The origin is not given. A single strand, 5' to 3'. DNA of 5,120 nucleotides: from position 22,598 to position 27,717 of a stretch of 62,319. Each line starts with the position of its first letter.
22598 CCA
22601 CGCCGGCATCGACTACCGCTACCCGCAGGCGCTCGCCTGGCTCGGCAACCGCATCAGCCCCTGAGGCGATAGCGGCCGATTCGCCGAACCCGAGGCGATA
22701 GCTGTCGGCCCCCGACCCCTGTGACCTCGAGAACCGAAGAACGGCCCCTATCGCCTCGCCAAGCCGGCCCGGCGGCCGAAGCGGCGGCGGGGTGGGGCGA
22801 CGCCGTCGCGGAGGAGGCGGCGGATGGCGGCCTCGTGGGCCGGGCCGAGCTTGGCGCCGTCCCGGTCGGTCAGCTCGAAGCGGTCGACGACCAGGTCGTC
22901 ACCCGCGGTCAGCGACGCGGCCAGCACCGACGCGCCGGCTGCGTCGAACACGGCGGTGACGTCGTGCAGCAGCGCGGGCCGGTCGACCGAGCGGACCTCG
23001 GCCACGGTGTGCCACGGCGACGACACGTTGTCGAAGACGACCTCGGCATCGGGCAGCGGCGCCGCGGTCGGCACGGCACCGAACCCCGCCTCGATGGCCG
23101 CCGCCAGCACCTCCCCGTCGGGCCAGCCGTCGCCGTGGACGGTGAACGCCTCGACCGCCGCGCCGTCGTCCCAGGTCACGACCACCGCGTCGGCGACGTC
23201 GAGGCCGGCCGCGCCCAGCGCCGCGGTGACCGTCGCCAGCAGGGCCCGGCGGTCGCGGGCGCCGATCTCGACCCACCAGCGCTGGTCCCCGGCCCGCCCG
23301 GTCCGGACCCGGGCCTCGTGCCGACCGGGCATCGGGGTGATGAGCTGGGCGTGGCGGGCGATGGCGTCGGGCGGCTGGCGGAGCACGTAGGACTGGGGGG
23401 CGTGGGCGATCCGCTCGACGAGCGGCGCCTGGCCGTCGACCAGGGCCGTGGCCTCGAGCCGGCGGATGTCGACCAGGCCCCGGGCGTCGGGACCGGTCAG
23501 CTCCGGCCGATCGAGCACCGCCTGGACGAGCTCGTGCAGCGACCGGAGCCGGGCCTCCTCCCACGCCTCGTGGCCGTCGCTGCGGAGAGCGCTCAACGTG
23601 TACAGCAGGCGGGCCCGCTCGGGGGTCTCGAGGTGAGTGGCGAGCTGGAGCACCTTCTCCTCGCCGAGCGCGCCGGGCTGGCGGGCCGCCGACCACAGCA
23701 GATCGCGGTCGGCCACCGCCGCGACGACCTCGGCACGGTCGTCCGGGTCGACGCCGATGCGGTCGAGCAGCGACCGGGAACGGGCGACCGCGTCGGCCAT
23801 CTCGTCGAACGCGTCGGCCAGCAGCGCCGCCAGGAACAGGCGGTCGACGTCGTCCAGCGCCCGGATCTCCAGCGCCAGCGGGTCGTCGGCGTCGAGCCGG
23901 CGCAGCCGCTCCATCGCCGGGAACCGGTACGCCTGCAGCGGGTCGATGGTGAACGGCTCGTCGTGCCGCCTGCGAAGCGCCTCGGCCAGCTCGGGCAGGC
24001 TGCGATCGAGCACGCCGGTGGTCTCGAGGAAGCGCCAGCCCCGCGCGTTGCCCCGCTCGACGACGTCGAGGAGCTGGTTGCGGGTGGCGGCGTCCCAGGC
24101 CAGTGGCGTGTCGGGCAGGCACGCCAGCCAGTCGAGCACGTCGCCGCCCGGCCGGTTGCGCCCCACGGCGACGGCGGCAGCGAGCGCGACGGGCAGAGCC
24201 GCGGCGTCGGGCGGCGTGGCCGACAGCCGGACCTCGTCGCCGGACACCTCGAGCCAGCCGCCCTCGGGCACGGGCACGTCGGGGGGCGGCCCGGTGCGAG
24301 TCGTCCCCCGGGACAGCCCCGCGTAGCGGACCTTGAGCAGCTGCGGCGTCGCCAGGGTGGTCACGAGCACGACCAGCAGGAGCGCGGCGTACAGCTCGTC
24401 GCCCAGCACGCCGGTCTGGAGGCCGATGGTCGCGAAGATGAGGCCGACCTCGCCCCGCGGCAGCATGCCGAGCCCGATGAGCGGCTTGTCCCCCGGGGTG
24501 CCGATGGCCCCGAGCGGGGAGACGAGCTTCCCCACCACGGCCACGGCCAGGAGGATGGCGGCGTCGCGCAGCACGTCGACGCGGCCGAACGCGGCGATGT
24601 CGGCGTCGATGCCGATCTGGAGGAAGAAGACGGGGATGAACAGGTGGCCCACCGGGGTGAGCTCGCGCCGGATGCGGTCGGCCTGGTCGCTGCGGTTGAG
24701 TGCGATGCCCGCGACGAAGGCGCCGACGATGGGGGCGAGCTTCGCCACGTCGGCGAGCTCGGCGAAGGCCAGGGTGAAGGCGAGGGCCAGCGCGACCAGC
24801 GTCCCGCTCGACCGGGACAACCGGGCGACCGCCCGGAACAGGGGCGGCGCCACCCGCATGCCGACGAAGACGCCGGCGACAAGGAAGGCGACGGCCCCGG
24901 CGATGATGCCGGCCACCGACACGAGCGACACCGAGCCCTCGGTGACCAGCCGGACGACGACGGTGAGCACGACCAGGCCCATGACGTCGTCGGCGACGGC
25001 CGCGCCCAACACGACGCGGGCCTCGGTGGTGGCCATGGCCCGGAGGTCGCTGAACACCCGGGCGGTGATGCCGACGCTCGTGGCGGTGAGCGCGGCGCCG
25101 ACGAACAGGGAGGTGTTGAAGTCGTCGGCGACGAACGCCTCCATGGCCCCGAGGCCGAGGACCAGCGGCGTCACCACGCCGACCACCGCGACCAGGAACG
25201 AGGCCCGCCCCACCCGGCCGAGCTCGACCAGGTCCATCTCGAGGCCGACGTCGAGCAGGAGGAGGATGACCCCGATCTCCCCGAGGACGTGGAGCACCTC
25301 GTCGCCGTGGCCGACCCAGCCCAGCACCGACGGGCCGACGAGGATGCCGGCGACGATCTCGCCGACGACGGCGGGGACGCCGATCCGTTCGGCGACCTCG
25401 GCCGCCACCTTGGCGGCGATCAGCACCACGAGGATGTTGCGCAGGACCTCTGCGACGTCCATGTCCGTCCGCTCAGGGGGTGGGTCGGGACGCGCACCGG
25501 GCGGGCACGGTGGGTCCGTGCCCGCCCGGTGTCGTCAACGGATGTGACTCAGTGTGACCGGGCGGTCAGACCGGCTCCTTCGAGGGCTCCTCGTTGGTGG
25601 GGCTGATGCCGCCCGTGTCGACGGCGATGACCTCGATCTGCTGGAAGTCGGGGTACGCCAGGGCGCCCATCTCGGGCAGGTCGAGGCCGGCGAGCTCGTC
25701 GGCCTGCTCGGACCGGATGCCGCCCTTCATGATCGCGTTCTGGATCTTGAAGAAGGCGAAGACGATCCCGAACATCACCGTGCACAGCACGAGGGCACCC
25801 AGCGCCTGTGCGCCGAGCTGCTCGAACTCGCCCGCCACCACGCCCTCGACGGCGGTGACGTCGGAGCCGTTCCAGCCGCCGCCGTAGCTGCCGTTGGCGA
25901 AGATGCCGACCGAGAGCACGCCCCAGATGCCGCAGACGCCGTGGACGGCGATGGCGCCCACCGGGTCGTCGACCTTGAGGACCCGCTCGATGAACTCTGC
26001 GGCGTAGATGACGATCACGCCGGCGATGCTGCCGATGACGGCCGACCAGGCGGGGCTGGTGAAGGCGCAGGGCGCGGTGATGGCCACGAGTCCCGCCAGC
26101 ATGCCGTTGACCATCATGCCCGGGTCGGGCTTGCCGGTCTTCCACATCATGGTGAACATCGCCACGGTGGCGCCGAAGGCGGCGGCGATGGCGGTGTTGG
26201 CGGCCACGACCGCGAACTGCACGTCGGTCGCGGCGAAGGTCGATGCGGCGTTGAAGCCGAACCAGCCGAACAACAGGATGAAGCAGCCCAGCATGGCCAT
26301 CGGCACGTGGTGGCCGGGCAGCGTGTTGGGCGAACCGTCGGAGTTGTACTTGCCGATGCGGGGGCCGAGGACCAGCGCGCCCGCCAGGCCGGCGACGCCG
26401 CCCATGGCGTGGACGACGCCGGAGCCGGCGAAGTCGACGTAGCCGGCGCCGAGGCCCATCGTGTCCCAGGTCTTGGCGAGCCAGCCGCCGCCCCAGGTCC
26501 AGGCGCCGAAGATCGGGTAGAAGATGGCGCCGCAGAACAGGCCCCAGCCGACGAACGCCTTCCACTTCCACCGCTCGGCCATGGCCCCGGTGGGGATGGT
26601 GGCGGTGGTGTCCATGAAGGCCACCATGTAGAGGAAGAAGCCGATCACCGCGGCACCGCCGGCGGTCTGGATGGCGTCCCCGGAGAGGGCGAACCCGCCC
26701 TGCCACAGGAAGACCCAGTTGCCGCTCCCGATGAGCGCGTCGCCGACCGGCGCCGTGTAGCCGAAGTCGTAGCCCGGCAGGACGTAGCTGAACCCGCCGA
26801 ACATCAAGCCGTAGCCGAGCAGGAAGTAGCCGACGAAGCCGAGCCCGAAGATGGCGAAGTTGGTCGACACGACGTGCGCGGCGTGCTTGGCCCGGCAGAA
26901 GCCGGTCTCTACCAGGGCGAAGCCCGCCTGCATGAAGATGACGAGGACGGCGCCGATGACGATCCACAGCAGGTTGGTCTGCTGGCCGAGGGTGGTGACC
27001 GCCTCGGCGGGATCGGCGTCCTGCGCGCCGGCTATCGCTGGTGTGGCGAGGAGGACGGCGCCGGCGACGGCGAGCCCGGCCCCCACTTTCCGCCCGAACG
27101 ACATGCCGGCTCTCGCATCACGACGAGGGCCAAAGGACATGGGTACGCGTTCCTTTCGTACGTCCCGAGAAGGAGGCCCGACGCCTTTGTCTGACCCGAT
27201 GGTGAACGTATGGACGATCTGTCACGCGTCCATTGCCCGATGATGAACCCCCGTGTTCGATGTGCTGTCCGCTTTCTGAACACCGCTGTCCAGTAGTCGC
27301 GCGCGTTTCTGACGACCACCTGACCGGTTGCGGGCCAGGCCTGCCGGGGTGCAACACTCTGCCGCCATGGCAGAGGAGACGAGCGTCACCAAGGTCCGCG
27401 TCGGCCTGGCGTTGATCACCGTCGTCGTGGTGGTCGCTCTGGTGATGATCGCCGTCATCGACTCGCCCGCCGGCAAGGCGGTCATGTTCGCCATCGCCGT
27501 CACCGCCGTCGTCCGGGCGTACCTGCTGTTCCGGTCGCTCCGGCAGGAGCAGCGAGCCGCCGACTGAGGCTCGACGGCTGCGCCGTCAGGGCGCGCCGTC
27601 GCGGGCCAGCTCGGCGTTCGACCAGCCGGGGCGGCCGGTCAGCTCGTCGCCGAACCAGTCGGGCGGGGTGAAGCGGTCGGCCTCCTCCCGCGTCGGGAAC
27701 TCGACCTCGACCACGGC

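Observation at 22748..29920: Rewired amtB-glnK-glnD locus: amtB is followed by the antiporter-GlnD fusion and glnK is displaced upstream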

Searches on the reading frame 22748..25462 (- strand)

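Call 3: search_protein_families(library=pfam, proteins=[window:22748-25462:-])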
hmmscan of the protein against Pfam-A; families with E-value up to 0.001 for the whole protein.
window:22748-25462:- (904 aa): 3 families
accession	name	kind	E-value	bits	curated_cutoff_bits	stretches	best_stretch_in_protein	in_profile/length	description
PF00999.27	Na_H_Exchanger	-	1.2e-63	215.7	26.2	1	15-373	3-371/375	Sodium/hydrogen exchanger, transmembrane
PF01842.31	ACT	-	2.9e-08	33.8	27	0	820-870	2-54/66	ACT domain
PF13291.12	ACT_4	-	7.6e-05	23.8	27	0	822-856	10-45/80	ACT domain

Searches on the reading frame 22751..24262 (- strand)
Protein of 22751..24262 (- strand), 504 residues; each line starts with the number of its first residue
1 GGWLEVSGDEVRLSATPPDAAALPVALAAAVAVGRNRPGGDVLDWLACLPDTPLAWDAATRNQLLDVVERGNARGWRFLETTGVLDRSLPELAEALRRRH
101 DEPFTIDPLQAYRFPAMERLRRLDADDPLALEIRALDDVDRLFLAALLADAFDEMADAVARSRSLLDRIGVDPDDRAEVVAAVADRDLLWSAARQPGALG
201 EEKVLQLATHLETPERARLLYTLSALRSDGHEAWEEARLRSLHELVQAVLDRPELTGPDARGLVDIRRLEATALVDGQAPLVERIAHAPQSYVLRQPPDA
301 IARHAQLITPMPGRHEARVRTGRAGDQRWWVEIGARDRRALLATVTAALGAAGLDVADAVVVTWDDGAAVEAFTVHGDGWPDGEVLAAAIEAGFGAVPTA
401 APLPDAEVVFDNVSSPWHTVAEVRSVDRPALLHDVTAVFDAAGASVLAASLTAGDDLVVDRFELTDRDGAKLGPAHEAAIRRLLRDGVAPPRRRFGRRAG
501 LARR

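Call 9: search_solved_structures(query=window:22751-24262:-, max_evalue=1, show_alignments=2)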
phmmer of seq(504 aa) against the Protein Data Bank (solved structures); distinct sequences matched with E-value up to 1: 2.
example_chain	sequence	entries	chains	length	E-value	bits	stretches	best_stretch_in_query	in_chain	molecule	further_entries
6lxg_A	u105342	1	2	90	0.036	16.1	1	421-474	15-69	GTP pyrophosphokinase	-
7bpn_A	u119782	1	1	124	0.53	12.3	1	161-222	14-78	NF7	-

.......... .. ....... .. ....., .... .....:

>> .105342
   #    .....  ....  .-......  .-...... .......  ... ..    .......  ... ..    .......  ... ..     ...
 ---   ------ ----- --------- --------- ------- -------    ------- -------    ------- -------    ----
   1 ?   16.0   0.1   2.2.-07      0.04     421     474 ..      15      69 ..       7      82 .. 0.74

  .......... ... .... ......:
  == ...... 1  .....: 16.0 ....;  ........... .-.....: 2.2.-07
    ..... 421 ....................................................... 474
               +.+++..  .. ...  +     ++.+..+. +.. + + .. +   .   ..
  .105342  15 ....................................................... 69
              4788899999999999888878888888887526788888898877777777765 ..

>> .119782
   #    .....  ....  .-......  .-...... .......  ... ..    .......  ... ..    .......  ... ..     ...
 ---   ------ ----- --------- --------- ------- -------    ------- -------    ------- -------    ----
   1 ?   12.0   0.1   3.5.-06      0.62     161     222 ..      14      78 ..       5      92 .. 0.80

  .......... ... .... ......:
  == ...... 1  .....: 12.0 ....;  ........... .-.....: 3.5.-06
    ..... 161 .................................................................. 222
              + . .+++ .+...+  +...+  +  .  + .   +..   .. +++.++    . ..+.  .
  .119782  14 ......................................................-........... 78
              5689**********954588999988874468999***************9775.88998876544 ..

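Call 69: predict_structure(alignment_id=A2)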
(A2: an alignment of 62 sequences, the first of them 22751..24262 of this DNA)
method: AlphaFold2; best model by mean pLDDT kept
length: 504 residues; sequences in the alignment: 62
mean_pLDDT: 92.0   pTM: 0.80
mean pLDDT of the five models: 92.0, 92.0, 90.9, 90.4, 89.2
residues with pLDDT >= 90: 396; 70-90: 91; 50-70: 9; < 50: 8
segments of 3 or more residues with pLDDT < 50: 497-504
pLDDT, mean of each block of 10 residues (from residue 1): 91 95 97 96 95 95 96 96 97 95 87 95 95 97 98 95 98 97 97 89 89 96 93 92 95 77 89 95 92 90 97 97 92 95 95 90 91 92 97 93 95 90 91 95 89 80 89 96 94 56 43
secondary structure, 60 per line:
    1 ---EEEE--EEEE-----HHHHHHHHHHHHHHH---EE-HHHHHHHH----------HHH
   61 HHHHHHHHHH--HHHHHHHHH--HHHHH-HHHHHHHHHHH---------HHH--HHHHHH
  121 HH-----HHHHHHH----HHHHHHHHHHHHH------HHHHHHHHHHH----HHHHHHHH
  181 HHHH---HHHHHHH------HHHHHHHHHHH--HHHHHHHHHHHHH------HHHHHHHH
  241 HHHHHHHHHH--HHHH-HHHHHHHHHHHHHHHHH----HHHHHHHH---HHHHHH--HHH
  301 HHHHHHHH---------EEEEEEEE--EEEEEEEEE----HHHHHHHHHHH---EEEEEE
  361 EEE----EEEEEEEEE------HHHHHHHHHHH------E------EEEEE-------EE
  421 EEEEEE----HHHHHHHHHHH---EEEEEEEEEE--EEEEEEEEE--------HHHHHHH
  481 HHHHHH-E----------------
elements in order: E4-7 E10-13 H19-33 H40-47 H58-70 H73-81 H84-88 H90-100 H115-122 H128-134 H139-151 H158-168 H173-184 H188-194 H201-211 H214-226 H233-250 H253-256 H258-274 H279-286 H290-295 H298-308 E318-325 E328-336 H341-351 E355-363 E368-376 H383-393 E407-411 E419-426 H431-441 E445-454 E457-465 H474-486

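Call 73: fold_search(model_id=the predicted structure, library=pdb)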
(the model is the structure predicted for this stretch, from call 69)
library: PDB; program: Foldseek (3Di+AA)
matches with E <= 10: 405; with E <= 0.001: 0
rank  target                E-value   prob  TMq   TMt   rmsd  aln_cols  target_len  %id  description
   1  3wfp_B                3.7e-03  1.00  0.33  0.37   6.0       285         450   14  tRNA processing enzyme (apo form 2) (released 2014-01-01)
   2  3wfp_A                4.8e-03  1.00  0.33  0.36   6.3       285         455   15  tRNA processing enzyme (apo form 2) (released 2014-01-01)
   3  3wfq_G                5.4e-03  1.00  0.34  0.38   5.4       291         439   14  tRNA processing enzyme complex 1 (released 2014-01-01)
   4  3wfo_C                5.9e-03  1.00  0.31  0.36   6.0       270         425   15  tRNA processing enzyme (apo form 1) (released 2014-01-01)
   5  3wfp_E                6.5e-03  1.00  0.32  0.38   6.1       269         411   16  tRNA processing enzyme (apo form 2) (released 2014-01-01)
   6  3wfp_C                6.5e-03  1.00  0.33  0.39   6.2       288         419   14  tRNA processing enzyme (apo form 2) (released 2014-01-01)
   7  2nyi_A                6.8e-03  1.00  0.12  0.34  16.9       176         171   16  Crystal Structure of an Unknown Protein from Galdieria sulphuraria (released 2006-12-12)
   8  5is2                  7.7e-03  0.99  0.12  0.15  16.6       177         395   14  Crystal structure of Mycobacterium avium SerB2 at pH 6.6 (released 2016-04-27)
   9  3wfq_E                8.4e-03  1.00  0.35  0.40   5.8       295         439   14  tRNA processing enzyme complex 1 (released 2014-01-01)
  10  2nyi_B                8.4e-03  1.00  0.12  0.34  16.9       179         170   17  Crystal Structure of an Unknown Protein from Galdieria sulphuraria (released 2006-12-12)
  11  3wfq_F                9.2e-03  1.00  0.34  0.38   6.4       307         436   15  tRNA processing enzyme complex 1 (released 2014-01-01)
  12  3wfr_F                1.0e-02  1.00  0.34  0.39   5.4       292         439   14  tRNA processing enzyme complex 2 (released 2014-01-01)
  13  3wfs_C                1.0e-02  1.00  0.33  0.37   6.6       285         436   15  tRNA processing enzyme complex 3 (released 2014-01-01)
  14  3wfr_G                1.1e-02  1.00  0.34  0.37   5.4       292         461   15  tRNA processing enzyme complex 2 (released 2014-01-01)
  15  3wfr_H                1.3e-02  1.00  0.34  0.37   5.9       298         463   14  tRNA processing enzyme complex 2 (released 2014-01-01)
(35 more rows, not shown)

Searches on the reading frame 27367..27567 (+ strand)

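Call 68: search_protein_families(library=pfam, proteins=[window:27367-27567:+], max_evalue=0.01)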
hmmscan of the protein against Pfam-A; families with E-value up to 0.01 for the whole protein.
window:27367-27567:+ (66 aa): 1 family
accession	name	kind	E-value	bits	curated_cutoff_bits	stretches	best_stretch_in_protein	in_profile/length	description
PF14012.11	DUF4229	-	0.0038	17.7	27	1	8-61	4-56/68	Protein of unknown function (DUF4229)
